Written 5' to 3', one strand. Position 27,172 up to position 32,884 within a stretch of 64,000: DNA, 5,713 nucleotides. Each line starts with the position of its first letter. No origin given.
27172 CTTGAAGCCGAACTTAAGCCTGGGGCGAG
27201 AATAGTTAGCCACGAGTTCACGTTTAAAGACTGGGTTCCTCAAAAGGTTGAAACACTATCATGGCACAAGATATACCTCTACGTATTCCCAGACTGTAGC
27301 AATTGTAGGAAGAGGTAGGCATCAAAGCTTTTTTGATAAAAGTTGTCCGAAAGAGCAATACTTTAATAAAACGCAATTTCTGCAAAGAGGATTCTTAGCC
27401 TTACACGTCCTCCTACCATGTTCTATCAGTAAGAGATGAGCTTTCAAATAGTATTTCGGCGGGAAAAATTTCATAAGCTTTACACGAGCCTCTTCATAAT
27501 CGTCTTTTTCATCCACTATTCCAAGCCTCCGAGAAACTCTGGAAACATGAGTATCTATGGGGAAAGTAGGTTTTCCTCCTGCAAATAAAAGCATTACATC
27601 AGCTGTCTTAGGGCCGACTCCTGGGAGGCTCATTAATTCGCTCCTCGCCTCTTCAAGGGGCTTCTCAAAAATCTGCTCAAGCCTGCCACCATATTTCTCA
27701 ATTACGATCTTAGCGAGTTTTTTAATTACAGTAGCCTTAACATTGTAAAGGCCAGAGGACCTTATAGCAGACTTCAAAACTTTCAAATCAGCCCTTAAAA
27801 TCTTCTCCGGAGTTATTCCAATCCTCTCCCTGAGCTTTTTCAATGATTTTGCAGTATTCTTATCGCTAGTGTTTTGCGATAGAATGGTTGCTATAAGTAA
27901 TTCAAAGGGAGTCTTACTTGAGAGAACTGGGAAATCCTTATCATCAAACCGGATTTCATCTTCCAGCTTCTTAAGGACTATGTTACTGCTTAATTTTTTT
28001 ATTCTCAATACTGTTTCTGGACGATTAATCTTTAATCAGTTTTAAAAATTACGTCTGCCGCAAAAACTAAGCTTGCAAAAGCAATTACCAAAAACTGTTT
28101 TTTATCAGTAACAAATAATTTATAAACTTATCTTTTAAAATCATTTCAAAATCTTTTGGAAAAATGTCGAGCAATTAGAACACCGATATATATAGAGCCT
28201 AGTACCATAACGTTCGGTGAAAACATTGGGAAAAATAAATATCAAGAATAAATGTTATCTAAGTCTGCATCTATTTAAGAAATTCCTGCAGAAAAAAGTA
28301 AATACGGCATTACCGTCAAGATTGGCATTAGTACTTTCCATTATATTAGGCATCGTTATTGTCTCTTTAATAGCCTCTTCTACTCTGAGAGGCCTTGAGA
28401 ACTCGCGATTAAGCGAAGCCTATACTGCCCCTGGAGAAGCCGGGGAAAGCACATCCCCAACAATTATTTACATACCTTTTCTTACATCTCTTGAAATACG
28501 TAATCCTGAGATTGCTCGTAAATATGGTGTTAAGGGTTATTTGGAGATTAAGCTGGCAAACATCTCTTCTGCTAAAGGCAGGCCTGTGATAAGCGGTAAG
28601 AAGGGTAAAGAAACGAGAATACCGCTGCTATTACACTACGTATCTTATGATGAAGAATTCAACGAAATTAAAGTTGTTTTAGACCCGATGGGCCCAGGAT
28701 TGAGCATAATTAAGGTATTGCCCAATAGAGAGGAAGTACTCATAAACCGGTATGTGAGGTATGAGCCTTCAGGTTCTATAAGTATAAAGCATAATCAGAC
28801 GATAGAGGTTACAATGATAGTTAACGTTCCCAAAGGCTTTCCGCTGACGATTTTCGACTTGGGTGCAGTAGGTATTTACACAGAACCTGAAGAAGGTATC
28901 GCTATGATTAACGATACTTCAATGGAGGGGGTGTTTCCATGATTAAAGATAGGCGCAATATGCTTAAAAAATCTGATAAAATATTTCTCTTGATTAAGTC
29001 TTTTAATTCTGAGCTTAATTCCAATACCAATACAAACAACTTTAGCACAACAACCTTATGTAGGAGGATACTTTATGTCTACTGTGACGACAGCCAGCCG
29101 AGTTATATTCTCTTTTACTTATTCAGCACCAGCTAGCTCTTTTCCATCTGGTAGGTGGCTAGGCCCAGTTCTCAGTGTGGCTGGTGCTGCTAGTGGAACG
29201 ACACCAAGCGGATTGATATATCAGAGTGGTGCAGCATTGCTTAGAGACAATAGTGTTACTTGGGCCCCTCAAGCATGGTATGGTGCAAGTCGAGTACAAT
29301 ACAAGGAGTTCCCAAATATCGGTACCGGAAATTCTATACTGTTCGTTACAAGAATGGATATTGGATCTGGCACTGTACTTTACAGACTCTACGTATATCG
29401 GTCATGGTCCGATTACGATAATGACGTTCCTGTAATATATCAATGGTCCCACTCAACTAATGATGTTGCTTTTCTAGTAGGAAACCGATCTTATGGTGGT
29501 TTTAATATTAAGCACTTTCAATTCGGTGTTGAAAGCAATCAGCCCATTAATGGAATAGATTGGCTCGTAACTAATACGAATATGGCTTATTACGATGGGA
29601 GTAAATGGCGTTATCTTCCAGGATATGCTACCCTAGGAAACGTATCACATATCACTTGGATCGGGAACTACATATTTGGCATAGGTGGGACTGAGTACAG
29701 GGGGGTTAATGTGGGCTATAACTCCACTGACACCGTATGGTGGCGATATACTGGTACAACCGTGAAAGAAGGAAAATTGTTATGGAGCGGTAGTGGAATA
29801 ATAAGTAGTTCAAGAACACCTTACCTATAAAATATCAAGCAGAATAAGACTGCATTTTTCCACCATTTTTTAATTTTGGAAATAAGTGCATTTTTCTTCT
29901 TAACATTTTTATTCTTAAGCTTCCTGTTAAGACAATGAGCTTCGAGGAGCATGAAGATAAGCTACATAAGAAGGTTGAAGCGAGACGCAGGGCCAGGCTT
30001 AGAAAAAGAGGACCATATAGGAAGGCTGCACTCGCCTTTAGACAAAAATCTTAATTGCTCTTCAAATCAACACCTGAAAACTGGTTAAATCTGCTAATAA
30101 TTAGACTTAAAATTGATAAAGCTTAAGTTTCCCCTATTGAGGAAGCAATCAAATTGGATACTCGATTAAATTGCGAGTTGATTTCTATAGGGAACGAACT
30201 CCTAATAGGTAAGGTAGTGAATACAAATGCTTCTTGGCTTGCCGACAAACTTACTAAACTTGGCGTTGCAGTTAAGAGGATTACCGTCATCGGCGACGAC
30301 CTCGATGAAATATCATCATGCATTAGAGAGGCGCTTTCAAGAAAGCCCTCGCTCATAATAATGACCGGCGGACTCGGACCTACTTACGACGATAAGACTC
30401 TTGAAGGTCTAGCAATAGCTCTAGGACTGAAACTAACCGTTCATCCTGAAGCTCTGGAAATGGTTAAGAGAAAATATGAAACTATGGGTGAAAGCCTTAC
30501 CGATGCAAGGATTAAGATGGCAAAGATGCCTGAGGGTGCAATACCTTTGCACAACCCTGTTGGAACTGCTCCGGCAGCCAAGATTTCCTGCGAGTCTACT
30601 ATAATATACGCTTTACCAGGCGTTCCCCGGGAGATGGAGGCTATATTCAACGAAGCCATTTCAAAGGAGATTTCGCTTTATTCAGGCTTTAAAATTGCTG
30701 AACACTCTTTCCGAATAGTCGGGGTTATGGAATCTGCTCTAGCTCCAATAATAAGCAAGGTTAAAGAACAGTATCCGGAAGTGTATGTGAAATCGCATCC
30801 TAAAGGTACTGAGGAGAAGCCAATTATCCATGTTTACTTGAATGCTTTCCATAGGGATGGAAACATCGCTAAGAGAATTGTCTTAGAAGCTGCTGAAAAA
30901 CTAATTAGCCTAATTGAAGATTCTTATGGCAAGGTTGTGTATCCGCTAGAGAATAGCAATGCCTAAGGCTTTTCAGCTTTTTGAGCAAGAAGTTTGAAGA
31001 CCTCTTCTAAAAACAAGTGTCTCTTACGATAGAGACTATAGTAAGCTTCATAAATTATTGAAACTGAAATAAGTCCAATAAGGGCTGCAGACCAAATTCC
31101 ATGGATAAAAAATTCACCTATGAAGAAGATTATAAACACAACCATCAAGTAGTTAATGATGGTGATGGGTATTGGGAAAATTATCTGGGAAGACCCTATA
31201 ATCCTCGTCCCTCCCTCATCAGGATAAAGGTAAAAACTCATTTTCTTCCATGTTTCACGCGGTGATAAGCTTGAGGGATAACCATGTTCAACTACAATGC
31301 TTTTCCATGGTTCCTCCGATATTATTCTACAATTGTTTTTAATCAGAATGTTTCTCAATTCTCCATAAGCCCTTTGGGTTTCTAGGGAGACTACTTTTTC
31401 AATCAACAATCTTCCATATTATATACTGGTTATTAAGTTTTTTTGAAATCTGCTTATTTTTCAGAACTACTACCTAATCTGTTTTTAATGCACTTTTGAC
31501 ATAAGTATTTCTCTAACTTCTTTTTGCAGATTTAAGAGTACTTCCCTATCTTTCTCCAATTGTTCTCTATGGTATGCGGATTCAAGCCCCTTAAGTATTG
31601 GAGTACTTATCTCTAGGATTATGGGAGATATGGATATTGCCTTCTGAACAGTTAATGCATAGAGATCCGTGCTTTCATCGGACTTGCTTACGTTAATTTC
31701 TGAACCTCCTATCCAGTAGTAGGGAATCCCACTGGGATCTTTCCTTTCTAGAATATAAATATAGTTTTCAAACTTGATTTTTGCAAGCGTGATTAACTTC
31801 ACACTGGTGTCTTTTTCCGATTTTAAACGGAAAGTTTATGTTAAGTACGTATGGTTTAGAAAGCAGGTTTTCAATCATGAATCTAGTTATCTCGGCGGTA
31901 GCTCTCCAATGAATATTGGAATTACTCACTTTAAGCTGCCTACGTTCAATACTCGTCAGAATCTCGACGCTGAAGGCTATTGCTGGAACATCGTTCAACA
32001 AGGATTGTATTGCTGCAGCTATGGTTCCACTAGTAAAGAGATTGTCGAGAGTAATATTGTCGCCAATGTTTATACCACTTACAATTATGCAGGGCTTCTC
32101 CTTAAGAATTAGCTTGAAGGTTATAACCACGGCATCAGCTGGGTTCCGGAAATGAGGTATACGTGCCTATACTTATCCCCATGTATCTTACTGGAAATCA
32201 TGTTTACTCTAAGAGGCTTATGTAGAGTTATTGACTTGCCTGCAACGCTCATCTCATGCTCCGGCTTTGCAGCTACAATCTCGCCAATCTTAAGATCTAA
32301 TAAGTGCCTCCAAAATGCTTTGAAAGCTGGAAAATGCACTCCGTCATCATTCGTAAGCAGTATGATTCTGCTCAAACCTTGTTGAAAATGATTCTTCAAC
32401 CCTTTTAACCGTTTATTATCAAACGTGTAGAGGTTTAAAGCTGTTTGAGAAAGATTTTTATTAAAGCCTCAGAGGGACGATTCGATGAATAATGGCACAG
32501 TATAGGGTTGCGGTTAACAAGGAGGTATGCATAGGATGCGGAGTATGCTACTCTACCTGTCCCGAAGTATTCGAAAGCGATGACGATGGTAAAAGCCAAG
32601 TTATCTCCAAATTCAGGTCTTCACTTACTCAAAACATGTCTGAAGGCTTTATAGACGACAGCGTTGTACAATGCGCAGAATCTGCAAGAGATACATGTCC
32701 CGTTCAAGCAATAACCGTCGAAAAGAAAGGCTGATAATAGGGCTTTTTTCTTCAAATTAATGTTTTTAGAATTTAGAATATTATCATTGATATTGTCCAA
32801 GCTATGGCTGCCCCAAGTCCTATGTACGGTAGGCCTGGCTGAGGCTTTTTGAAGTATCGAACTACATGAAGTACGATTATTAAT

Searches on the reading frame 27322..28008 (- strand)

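Call 58: search_protein_families(library=pfam, proteins=[window:27322-28008:-], max_evalue=0.001)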
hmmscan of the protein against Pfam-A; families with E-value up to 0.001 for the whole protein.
window:27322-28008:- (228 aa): 4 families
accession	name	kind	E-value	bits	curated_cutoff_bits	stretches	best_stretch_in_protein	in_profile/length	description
PF00730.31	HhH-GPD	-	1.1e-26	93.6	26.2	1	39-184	1-108/108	HhH-GPD superfamily base excision DNA repair protein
PF00633.29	HHH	-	1.1e-05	25.4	24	1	122-138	10-26/30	Helix-hairpin-helix motif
PF22175.2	Ogg-HhH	-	0.00014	21.9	27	1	32-169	18-149/173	8-oxoguanine DNA glycosylase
PF14520.12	HHH_5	-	0.00034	21.5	27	0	97-141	13-53/57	Helix-hairpin-helix domain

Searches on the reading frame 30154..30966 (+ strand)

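Call 58: search_protein_families(library=pfam, proteins=[window:30154-30966:+], max_evalue=0.001)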
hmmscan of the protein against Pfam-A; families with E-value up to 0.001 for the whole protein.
window:30154-30966:+ (270 aa): 1 family
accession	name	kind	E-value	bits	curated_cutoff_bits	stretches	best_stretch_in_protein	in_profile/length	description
PF00994.29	MoCF_biosynth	-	1.1e-34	119.6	26.6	1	9-172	2-141/144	Probable molybdopterin binding domain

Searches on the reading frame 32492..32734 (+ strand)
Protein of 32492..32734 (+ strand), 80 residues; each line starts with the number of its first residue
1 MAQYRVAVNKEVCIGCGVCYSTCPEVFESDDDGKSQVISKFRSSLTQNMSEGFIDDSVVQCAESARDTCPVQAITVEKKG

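Call 58: search_protein_families(library=pfam, proteins=[window:32492-32734:+], max_evalue=0.001)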
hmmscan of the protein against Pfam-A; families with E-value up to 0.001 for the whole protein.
window:32492-32734:+ (80 aa): 13 families
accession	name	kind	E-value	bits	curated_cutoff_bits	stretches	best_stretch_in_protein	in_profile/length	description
PF13459.11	Fer4_15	-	3.9e-17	63.2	22.4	1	6-76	1-66/66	4Fe-4S single cluster domain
PF13370.11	Fer4_13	-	7.2e-14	52.7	24.5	1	8-76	1-58/58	4Fe-4S single cluster domain of Ferredoxin I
PF00037.32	Fer4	-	8.5e-07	29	21.1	1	7-25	2-20/24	4Fe-4S binding domain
PF12797.12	Fer4_2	-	1.5e-05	25.1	24.5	1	5-25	2-22/22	4Fe-4S binding domain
PF12837.12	Fer4_6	-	2.1e-05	24.7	25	1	6-25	2-21/24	4Fe-4S binding domain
PF25160.1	LdpA_Fe-S-bd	-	6.1e-05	23.2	27.6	0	6-24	21-39/49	LdpA Fe-S cluster-binding domain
PF12800.12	Fer4_4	-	0.00011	22.7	24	1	11-24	2-15/17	4Fe-4S binding domain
PF13237.11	Fer4_10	-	0.00012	22.4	25.5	1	7-36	3-35/53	4Fe-4S dicluster domain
PF14697.11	Fer4_21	-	0.00013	22.4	35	0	8-75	3-58/59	4Fe-4S dicluster domain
PF13183.11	Fer4_8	-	0.00022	22.1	27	1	12-63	4-56/68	4Fe-4S dicluster domain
PF13534.11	Fer4_17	-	0.00026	21.9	22.2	1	13-63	2-48/61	4Fe-4S dicluster domain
PF13187.11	Fer4_9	-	0.00038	20.9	27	0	13-62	2-38/52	4Fe-4S dicluster domain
PF12838.12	Fer4_7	-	0.00046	21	27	0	13-73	2-52/52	4Fe-4S dicluster domain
